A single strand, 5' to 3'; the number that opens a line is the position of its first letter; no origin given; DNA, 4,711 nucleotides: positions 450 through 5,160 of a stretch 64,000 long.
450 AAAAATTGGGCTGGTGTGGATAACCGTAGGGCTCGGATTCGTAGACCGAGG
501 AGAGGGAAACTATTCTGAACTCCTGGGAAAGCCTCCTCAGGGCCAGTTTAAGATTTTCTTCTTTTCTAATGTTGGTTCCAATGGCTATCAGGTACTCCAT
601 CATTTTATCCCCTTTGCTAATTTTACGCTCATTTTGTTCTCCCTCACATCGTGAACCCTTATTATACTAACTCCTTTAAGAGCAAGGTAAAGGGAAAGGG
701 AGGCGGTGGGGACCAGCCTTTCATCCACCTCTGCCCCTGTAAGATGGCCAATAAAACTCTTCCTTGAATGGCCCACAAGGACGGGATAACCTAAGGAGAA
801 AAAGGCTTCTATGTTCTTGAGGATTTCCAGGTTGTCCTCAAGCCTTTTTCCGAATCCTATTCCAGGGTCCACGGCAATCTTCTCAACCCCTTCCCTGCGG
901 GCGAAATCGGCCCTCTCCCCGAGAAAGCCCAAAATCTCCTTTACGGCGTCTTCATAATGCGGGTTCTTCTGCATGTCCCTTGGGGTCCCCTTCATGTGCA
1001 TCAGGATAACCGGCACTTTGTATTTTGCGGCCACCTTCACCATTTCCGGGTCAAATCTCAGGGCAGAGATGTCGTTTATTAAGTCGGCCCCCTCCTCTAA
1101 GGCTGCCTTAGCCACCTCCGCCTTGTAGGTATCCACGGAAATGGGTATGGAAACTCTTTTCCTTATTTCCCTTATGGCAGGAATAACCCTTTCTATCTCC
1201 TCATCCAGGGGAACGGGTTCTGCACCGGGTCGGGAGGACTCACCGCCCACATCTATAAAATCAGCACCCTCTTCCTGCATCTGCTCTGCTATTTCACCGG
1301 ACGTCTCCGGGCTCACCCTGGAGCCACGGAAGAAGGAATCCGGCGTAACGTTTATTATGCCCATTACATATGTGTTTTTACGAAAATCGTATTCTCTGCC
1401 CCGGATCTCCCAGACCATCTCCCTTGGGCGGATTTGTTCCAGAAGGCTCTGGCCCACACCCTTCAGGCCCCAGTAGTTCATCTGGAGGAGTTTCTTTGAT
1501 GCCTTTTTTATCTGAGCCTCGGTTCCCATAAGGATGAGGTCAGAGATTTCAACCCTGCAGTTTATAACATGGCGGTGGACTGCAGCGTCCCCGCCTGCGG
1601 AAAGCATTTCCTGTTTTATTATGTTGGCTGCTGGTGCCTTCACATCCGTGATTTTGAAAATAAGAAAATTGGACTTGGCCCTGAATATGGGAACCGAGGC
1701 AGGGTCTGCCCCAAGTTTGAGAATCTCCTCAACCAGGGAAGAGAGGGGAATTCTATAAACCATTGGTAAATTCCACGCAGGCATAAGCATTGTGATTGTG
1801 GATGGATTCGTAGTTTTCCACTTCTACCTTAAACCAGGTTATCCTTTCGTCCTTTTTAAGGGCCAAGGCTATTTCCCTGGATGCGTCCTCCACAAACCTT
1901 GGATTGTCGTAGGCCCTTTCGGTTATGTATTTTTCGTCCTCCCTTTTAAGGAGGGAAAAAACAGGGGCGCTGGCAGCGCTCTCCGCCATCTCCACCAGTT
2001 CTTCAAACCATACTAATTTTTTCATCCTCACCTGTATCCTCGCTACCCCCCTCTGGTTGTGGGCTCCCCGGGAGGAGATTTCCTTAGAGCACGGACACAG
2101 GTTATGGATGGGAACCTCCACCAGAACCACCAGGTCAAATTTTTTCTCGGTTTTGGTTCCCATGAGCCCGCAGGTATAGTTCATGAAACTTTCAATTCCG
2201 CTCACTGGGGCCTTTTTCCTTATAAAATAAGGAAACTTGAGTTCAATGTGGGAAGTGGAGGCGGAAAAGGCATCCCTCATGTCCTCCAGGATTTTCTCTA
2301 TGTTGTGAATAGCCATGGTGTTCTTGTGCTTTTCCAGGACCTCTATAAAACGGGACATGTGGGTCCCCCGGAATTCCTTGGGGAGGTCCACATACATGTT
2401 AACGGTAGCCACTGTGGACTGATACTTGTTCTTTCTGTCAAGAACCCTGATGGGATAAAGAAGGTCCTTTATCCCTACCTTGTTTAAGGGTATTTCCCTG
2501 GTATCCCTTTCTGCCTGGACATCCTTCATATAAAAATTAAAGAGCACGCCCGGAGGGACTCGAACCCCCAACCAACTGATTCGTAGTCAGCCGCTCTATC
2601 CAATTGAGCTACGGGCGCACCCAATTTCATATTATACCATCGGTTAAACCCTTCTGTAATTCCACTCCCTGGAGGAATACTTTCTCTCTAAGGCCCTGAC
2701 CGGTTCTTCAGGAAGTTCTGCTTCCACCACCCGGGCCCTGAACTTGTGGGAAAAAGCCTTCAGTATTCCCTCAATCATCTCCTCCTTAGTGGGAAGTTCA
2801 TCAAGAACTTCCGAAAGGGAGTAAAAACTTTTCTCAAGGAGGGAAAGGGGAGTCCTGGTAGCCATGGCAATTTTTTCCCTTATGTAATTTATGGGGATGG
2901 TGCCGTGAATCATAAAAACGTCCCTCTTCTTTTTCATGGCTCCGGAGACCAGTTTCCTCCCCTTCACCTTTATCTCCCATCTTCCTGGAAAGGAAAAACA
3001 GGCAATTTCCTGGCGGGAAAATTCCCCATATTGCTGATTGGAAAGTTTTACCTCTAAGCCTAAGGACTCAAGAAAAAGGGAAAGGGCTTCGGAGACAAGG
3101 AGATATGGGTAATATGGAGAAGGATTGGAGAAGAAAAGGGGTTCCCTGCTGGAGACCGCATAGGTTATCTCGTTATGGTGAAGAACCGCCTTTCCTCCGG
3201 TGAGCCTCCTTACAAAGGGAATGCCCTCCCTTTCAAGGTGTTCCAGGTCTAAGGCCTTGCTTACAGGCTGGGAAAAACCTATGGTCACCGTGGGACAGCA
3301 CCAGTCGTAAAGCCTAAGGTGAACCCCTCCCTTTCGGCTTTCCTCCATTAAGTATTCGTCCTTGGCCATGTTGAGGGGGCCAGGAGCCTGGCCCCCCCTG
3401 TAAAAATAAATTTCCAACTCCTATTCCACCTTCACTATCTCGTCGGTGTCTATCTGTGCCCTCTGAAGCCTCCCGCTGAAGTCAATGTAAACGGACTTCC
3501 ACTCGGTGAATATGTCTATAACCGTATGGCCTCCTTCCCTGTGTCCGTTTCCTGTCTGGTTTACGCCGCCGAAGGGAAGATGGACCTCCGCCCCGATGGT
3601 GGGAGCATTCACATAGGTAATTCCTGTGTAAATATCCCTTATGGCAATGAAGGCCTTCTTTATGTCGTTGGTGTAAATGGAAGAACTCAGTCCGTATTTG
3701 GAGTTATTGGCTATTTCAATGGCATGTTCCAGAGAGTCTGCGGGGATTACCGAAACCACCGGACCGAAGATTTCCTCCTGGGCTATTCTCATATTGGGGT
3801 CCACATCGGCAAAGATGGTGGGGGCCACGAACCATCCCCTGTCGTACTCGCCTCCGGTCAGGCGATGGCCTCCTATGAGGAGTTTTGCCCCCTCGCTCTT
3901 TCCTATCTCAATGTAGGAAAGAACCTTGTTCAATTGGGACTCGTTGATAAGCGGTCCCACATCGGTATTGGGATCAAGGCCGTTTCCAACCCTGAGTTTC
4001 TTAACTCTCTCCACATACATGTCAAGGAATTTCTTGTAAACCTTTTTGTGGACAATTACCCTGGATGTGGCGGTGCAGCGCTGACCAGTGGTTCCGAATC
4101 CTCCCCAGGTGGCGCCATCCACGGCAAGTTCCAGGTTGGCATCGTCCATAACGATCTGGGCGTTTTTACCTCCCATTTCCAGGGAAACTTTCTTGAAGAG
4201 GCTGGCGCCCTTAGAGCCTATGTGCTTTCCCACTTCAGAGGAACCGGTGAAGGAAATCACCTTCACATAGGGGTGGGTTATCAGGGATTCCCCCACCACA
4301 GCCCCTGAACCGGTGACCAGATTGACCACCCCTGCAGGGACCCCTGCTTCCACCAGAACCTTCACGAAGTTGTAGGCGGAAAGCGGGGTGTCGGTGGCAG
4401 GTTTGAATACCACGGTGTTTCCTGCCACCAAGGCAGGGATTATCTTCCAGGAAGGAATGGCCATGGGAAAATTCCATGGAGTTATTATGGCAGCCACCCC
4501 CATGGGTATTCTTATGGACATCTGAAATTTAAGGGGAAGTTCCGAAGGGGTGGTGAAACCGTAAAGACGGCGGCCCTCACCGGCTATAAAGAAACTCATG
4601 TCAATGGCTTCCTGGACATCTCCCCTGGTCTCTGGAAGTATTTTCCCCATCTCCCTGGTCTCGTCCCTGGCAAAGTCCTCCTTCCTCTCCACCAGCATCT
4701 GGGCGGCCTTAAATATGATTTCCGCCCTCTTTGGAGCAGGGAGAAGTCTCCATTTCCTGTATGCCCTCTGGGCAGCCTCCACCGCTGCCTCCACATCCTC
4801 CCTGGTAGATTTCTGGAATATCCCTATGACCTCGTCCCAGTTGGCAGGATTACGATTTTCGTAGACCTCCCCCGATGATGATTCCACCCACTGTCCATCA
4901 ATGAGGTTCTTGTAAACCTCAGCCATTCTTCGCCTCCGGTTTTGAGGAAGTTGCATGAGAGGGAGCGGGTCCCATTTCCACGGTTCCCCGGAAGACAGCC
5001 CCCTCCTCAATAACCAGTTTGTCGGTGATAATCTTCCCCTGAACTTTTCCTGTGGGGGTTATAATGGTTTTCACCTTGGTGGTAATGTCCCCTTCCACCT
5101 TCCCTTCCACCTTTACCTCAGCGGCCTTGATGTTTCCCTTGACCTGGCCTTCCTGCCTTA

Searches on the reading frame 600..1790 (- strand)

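Call 64: search_protein_families(library=pfam, proteins=[window:600-1790:-], max_evalue=0.00001)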
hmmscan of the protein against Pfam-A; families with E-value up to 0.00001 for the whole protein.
window:600-1790:- (396 aa): 1 family
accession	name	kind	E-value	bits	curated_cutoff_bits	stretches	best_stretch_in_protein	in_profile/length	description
PF00809.28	Pterin_bind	-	5.4e-82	275.5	25.5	1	143-380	1-244/244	Pterin binding enzyme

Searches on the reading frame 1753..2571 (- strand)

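Call 64: search_protein_families(library=pfam, proteins=[window:1753-2571:-], max_evalue=0.00001)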
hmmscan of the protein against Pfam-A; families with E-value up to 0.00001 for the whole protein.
window:1753-2571:- (272 aa): 1 family
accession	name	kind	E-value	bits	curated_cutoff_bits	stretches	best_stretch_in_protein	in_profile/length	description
PF02649.19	GCHY-1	-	1.9e-97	326.3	25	1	15-264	1-260/260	Type I GTP cyclohydrolase folE2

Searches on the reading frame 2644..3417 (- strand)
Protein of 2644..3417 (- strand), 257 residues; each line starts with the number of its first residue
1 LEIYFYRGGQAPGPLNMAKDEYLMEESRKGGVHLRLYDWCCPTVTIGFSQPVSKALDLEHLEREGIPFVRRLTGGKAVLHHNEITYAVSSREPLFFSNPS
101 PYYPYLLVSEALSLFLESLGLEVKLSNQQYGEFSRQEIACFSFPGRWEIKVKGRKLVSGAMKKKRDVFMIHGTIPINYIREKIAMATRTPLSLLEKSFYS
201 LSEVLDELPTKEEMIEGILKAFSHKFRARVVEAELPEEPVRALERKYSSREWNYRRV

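Call 64: search_protein_families(library=pfam, proteins=[window:2644-3417:-], max_evalue=0.00001)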
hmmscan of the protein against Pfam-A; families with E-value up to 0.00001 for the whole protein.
window:2644-3417:- (257 aa): 1 family
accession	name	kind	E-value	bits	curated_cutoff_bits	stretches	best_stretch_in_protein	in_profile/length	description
PF21948.1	LplA-B_cat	-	2.6e-22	80.2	27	1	15-222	4-199/200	Lipoyl protein ligase A/B catalytic domain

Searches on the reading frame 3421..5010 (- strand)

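Call 64: search_protein_families(library=pfam, proteins=[window:3421-5010:-], max_evalue=0.00001)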
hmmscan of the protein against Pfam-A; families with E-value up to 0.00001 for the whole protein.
window:3421-5010:- (529 aa): 1 family
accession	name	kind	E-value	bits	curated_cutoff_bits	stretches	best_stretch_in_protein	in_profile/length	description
PF00171.27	Aldedh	-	5.7e-177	589.3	23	1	41-507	1-461/461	Aldehyde dehydrogenase family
